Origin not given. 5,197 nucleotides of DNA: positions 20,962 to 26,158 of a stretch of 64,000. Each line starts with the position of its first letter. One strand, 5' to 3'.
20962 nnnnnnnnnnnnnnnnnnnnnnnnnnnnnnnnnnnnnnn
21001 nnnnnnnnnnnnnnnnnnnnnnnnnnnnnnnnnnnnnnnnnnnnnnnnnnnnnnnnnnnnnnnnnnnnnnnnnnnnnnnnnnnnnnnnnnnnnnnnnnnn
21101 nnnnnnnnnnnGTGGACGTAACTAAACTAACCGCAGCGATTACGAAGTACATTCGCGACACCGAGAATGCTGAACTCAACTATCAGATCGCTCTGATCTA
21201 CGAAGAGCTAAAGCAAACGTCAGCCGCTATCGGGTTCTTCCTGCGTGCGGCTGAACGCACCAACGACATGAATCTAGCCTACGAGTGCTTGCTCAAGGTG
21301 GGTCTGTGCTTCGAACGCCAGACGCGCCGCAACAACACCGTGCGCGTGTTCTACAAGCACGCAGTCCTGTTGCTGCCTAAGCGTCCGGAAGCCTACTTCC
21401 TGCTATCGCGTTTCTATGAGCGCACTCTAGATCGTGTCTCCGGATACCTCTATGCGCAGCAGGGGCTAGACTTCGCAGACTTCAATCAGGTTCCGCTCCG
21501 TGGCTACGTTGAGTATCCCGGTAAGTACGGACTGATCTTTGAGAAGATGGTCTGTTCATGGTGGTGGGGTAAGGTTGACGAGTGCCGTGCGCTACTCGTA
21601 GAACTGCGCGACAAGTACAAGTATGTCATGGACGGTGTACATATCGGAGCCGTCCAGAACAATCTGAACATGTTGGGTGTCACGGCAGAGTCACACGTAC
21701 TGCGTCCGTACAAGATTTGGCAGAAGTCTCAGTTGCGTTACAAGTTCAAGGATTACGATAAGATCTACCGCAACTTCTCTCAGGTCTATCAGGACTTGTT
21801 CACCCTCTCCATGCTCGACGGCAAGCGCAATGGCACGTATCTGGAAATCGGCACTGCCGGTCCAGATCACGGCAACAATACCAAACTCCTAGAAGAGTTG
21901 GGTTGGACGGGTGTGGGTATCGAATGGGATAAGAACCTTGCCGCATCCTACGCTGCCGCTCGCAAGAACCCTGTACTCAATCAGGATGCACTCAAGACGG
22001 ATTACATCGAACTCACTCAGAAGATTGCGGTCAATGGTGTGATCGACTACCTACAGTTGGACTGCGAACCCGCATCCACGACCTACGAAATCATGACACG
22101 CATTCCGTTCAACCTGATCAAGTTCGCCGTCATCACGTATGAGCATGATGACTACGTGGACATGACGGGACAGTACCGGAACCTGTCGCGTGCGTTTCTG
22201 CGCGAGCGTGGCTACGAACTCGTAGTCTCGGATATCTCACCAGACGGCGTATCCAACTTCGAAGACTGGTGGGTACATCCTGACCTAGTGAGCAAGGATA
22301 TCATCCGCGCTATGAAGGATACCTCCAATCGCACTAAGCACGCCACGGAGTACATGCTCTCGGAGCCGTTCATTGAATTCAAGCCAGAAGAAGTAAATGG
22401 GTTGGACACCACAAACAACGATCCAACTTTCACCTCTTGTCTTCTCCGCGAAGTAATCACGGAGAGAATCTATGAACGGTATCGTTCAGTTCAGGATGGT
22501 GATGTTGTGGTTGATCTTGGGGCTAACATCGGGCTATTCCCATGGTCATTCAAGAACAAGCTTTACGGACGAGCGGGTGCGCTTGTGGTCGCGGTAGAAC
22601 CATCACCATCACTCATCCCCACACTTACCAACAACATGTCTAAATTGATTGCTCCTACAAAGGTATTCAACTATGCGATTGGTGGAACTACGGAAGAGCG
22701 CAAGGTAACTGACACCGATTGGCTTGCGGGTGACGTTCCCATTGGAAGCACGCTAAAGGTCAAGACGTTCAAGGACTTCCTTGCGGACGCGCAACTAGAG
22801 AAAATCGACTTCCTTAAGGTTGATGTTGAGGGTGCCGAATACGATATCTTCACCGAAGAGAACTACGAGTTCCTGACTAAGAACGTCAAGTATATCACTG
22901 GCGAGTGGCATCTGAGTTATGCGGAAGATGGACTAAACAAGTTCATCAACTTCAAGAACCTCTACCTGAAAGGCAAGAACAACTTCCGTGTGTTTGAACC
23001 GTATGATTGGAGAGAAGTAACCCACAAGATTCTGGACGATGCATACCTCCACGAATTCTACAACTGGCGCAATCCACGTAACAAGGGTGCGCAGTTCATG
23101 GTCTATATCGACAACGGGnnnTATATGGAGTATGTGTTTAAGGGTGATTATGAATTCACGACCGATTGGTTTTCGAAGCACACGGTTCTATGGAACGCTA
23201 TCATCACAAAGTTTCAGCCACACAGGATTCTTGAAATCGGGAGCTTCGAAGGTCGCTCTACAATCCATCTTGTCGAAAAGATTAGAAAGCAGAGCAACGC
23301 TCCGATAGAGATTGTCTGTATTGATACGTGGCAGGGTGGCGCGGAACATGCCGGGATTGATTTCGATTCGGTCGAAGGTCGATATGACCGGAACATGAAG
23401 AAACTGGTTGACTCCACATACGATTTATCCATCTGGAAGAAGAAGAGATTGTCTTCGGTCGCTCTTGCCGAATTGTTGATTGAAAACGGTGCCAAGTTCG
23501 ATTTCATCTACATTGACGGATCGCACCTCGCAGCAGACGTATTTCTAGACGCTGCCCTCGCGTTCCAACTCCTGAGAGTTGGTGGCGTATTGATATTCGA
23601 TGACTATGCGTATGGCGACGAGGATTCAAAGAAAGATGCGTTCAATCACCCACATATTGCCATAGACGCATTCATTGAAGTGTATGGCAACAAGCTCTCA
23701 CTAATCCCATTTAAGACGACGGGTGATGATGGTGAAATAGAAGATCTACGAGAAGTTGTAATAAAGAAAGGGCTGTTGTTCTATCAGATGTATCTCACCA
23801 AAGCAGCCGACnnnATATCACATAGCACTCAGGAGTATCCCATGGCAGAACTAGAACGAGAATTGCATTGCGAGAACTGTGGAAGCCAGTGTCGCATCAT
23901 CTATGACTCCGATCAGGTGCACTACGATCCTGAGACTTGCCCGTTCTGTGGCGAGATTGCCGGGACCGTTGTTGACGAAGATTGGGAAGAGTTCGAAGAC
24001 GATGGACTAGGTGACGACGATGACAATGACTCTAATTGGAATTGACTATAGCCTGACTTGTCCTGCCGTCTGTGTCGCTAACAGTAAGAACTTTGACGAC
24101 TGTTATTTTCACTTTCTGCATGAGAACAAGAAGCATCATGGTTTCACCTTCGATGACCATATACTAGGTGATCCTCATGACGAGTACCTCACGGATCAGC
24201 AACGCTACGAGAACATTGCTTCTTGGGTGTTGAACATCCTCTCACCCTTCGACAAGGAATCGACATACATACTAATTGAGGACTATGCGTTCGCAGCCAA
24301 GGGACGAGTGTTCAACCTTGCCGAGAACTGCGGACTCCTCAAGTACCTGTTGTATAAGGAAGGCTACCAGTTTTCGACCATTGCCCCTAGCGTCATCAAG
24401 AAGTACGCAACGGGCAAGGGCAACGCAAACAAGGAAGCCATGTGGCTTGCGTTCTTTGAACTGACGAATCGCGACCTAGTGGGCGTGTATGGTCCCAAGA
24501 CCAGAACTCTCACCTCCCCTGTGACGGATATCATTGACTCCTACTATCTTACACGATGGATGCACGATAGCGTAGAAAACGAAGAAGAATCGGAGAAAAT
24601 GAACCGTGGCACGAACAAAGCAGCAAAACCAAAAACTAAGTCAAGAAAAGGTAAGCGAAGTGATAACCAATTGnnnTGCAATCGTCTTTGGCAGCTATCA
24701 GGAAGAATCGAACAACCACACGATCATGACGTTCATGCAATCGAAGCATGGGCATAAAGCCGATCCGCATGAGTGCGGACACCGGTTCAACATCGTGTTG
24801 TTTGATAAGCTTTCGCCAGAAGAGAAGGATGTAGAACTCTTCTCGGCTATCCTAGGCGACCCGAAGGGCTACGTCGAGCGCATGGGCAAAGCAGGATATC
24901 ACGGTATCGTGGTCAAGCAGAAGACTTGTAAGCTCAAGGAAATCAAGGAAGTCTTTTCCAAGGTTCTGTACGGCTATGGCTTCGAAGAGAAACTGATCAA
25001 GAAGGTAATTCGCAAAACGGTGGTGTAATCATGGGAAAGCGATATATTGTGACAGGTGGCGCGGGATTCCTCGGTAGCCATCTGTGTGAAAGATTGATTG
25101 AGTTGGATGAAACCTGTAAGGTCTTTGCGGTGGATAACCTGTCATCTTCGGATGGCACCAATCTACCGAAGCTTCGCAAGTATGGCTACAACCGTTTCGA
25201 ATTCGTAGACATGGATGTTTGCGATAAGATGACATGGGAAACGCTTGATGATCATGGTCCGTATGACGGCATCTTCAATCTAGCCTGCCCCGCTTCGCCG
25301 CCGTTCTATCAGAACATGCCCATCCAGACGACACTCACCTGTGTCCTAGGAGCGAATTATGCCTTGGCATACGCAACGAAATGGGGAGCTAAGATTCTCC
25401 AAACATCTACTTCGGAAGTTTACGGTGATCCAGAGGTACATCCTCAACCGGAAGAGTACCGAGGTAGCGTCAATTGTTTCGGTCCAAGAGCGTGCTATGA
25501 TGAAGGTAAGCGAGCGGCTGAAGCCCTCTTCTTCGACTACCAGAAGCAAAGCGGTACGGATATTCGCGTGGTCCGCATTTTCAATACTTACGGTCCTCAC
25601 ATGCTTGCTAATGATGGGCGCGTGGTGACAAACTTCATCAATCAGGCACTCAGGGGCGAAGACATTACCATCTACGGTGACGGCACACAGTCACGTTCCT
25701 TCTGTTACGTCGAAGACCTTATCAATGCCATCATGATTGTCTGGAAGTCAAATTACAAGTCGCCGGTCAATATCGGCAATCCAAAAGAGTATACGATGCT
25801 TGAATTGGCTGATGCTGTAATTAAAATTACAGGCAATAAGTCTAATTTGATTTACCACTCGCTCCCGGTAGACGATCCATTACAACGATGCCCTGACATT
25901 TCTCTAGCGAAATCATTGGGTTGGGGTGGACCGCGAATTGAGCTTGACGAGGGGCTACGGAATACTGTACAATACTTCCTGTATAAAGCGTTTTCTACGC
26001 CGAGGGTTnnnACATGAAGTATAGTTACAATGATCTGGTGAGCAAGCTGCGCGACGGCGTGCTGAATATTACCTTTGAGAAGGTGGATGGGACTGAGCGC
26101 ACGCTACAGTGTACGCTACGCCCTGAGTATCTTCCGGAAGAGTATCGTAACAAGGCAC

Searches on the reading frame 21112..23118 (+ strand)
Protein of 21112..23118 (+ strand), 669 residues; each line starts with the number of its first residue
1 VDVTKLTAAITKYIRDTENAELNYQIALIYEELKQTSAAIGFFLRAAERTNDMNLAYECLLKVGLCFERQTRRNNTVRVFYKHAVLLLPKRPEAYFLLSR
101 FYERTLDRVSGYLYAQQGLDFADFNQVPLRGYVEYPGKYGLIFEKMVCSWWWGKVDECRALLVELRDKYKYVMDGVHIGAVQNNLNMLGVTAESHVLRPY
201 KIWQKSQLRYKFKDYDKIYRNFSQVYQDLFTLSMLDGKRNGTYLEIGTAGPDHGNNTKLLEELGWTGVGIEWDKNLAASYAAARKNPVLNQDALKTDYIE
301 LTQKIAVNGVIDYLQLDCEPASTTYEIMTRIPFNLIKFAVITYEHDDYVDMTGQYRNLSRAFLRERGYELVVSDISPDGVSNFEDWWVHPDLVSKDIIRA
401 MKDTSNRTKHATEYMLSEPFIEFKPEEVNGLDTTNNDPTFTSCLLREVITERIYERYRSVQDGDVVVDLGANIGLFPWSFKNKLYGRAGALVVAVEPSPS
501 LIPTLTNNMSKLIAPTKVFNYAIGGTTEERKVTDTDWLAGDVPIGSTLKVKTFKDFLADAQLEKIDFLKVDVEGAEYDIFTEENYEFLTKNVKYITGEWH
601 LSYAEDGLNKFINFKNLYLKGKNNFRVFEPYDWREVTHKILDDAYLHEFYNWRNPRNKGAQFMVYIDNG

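Call 17: search_protein_families(library=pfam, proteins=[window:21112-23118:+], max_evalue=0.01)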
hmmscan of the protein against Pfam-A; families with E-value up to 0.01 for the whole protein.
window:21112-23118:+ (669 aa): 5 families
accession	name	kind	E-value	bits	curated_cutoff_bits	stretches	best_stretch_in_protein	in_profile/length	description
PF05050.19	Methyltransf_21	-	1.7e-13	51.5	22.7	1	468-603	1-152/173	Methyltransferase FkbM domain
PF13489.12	Methyltransf_23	-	0.0028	17.9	27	0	235-280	18-60/164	Methyltransferase domain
PF13431.12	TPR_17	-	0.0041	17.7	24.4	0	80-104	1-25/34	Tetratricopeptide repeat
PF13174.12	TPR_6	-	0.006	17.6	26.3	0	24-47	4-27/33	Tetratricopeptide repeat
PF13181.12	TPR_8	-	0.007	16.9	25.7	0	20-49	1-30/34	Tetratricopeptide repeat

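Call 34: search_protein_families(library=ncbifam, proteins=[window:21112-23118:+], max_evalue=0.001)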
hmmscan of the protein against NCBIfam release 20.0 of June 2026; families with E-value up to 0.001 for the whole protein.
window:21112-23118:+ (669 aa): 2 families
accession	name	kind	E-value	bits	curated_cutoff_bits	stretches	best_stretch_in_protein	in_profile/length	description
TIGR01444.1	fkbM_fam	subfamily_domain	6.2e-17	62.4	37.7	1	465-593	1-136/143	FkbM family methyltransferase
NF040959.1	MamA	equivalog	0.0002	20.8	200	0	16-82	135-198/204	magnetosome protein MamA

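Call 58: search_protein_families(library=phrogs, proteins=[window:21112-23118:+], max_evalue=0.001)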
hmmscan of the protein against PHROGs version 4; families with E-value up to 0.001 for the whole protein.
window:21112-23118:+ (669 aa): 1 family
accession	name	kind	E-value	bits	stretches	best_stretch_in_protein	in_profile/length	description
phrog_8156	-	other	7.2e-11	42.8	1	456-610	47-200/244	methyltransferase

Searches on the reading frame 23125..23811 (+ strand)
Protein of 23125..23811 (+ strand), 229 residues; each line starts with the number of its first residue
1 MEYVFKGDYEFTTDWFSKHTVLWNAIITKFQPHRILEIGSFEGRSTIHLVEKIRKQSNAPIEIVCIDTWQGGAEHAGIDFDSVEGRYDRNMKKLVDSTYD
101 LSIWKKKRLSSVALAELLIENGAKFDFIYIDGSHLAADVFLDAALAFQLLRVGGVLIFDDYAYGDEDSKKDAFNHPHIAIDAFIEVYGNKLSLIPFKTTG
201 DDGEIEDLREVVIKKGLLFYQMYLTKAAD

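Call 17: search_protein_families(library=pfam, proteins=[window:23125-23811:+], max_evalue=0.01)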
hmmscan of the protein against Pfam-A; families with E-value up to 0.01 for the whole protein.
window:23125-23811:+ (229 aa): 2 families
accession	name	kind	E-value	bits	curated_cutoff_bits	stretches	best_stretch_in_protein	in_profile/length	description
PF13578.12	Methyltransf_24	-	1.2e-16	62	26.3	1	36-161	1-105/105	Methyltransferase domain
PF01596.23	Methyltransf_3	-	0.0016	18.2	22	0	116-164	110-158/204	O-methyltransferase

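Call 34: search_protein_families(library=ncbifam, proteins=[window:23125-23811:+], max_evalue=0.001)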
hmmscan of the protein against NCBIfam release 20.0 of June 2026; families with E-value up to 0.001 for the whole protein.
window:23125-23811:+ (229 aa): 0 families

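Call 58: search_protein_families(library=phrogs, proteins=[window:23125-23811:+], max_evalue=0.001)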
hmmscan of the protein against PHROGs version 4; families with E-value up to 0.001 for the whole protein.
window:23125-23811:+ (229 aa): 2 families
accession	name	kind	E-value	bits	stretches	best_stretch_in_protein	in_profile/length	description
phrog_2675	-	other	9.5e-10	38.5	1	33-167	318-449/599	DNA methyltransferase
phrog_15516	-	other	0.00057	20.4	0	26-58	51-83/214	methyltransferase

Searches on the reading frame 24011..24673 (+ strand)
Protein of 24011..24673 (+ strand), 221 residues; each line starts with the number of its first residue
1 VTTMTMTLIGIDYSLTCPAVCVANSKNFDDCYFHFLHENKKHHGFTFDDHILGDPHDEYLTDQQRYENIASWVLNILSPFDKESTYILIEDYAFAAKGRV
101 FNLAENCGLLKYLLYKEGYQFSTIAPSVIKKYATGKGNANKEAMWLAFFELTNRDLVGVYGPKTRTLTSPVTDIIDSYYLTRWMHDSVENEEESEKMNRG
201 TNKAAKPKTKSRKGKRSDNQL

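Call 17: search_protein_families(library=pfam, proteins=[window:24011-24673:+], max_evalue=0.01)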
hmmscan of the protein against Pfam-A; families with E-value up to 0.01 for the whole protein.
window:24011-24673:+ (221 aa): 1 family
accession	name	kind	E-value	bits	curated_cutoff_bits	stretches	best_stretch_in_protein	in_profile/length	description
PF02075.23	RuvC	-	0.0057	17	22.2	1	63-143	39-118/148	Crossover junction endodeoxyribonuclease RuvC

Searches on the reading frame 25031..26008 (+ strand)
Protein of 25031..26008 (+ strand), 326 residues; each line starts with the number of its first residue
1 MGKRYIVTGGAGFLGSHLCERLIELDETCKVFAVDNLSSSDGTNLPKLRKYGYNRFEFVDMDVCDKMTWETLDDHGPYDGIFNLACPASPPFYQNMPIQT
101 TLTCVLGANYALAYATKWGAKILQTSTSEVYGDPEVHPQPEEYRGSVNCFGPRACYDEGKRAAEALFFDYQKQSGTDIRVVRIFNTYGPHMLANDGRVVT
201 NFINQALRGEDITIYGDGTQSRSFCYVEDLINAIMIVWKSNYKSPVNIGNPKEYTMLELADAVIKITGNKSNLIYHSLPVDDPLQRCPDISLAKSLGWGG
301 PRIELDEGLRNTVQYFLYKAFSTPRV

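Call 17: search_protein_families(library=pfam, proteins=[window:25031-26008:+], max_evalue=0.01)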
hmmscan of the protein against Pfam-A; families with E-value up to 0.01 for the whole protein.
window:25031-26008:+ (326 aa): 6 families
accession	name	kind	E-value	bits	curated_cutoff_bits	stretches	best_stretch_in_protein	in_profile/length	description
PF01370.27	Epimerase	-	3.7e-47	161.2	20.9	1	6-249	2-240/240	NAD dependent epimerase/dehydratase family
PF16363.11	GDP_Man_Dehyd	-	1.2e-41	143.8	27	1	6-269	1-268/332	GDP-mannose 4,6 dehydratase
PF01073.25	3Beta_HSD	-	4.4e-10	39.5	22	1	6-236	1-227/280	3-beta hydroxysteroid dehydrogenase/isomerase family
PF02719.21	Polysacc_synt_2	-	7.8e-09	35.6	20.2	2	152-271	134-251/293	Polysaccharide biosynthesis protein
PF07993.18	NAD_binding_4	-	0.0002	21.1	20.1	0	7-32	1-27/258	Male sterility protein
PF04321.23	RmlD_sub_bind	-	0.00028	20.5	27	1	6-272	4-236/287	RmlD substrate binding domain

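Call 34: search_protein_families(library=ncbifam, proteins=[window:25031-26008:+], max_evalue=0.001)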
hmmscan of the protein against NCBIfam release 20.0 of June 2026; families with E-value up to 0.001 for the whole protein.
window:25031-26008:+ (326 aa): 21 families
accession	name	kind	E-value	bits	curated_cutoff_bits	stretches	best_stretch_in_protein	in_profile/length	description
TIGR01181.1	dTDP_gluc_dehyt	equivalog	9.2e-37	126.8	365.1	1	5-318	2-313/321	dTDP-glucose 4,6-dehydratase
TIGR04180.1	EDH_00030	hypoth_equivalog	1.1e-28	100.2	475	1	6-274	2-263/297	NAD-dependent 4,6-dehydratase LegB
NF008872.0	PRK11908.1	equivalog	3.5e-25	88.8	294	1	3-316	2-335/349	bifunctional UDP-4-keto-pentose/UDP-xylose synthase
TIGR01179.1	galE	equivalog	6.3e-23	81.1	262.3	1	6-306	3-315/332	UDP-glucose 4-epimerase GalE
NF007582.0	PRK10217.1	equivalog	1.8e-21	76.7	698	1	3-318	2-333/355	dTDP-glucose 4,6-dehydratase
TIGR02197.1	heptose_epim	equivalog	3e-21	75.9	274.6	1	6-315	2-312/316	ADP-glyceromanno-heptose 6-epimerase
NF005998.1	PRK08125.1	equivalog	1.8e-19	69.6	777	1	4-268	317-586/649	bifunctional UDP-4-amino-4-deoxy-L-arabinose formyltransferase/UDP-glucuronic acid oxidase ArnA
NF007490.0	PRK10084.1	subfamily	6.9e-19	68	649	1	5-317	3-335/361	dTDP-glucose 4,6-dehydratase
NF047922.1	GDPFucSynFcl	equivalog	1.2e-16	61.1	500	1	160-319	138-304/308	GDP-L-fucose synthase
NF011728.1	PRK15181.1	equivalog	3.8e-16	59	760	1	3-317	16-338/348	Vi polysaccharide biosynthesis UDP-N-acetylglucosaminuronic acid C-4 epimerase TviC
NF007956.0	PRK10675.1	subfamily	1.4e-13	50.7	394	1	5-277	3-288/338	UDP-glucose 4-epimerase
NF008360.0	PRK11150.1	equivalog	3e-11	43.1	452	1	6-270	3-257/310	ADP-glyceromanno-heptose 6-epimerase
NF043036.1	ErythonDh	equivalog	7e-08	32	325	1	5-183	3-176/321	D-erythronate dehydrogenase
TIGR01777.1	yfcH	hypoth_equivalog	7.6e-08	32.3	207.35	1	191-266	165-240/292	TIGR01777 family oxidoreductase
NF041015.1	UDPsulfquin_syn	equivalog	3.7e-07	29.5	575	1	196-243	236-283/384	UDP-sulfoquinovose synthase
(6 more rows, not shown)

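Call 58: search_protein_families(library=phrogs, proteins=[window:25031-26008:+], max_evalue=0.001)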
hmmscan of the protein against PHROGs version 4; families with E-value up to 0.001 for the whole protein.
window:25031-26008:+ (326 aa): 1 family
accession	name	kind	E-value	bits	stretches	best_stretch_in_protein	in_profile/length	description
phrog_540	-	DNA, RNA and nucleotide metabolism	9.1e-58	197.2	1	1-315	291-593/715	nucleotide-sugar epimerase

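Call 59: search_solved_structures(query=window:25031-26008:+, max_evalue=1e-15)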
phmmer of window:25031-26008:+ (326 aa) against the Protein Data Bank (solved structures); distinct sequences matched with E-value up to 1e-15: 45.
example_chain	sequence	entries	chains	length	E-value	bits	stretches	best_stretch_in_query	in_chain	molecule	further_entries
4gll_A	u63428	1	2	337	5.1e-89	301.6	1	3-317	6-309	UDP-glucuronic acid decarboxylase 1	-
2b69_A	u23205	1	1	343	5.5e-89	301.5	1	3-317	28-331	UDP-glucuronate decarboxylase 1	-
4m55_A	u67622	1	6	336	2.5e-88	299.3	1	3-317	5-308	UDP-glucuronic acid decarboxylase 1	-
4lk3_A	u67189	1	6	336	3.5e-88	298.9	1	3-317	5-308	UDP-glucuronic acid decarboxylase 1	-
4zrm_A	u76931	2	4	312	1.5e-32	116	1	5-317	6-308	UDP-glucose 4-epimerase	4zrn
7ys8_A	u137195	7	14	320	5e-31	111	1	4-319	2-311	UDP-glucose 4-epimerase | UDP-glucose 4-epimerase along with EC 5.1.3.2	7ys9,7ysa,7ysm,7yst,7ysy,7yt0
8vr2_A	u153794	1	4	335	1e-29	106.7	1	2-315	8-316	NAD-dependent epimerase/dehydratase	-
6dnt_A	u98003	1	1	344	5e-28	101.1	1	3-317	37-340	NAD-dependent epimerase/dehydratase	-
8rdg_A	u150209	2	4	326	2.4e-25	92.3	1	4-267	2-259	SDR family NAD(P)-dependent oxidoreductase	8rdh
8rdi_A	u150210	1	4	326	8.1e-25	90.6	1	4-267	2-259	SDR family NAD(P)-dependent oxidoreductase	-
6zl6_A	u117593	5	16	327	1.1e-23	86.9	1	5-316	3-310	Epimerase domain-containing protein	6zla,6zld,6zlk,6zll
6bwl_A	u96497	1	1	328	1.9e-23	86.1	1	5-315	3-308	Pal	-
6zlj_A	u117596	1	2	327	2.3e-23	85.8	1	5-316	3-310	Epimerase domain-containing protein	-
3icp_A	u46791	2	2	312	6e-23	84.4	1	4-272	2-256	NAD-dependent epimerase/dehydratase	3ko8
6bi4_A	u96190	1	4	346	2.7e-22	82.3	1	5-316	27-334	dTDP-glucose 4,6-dehydratase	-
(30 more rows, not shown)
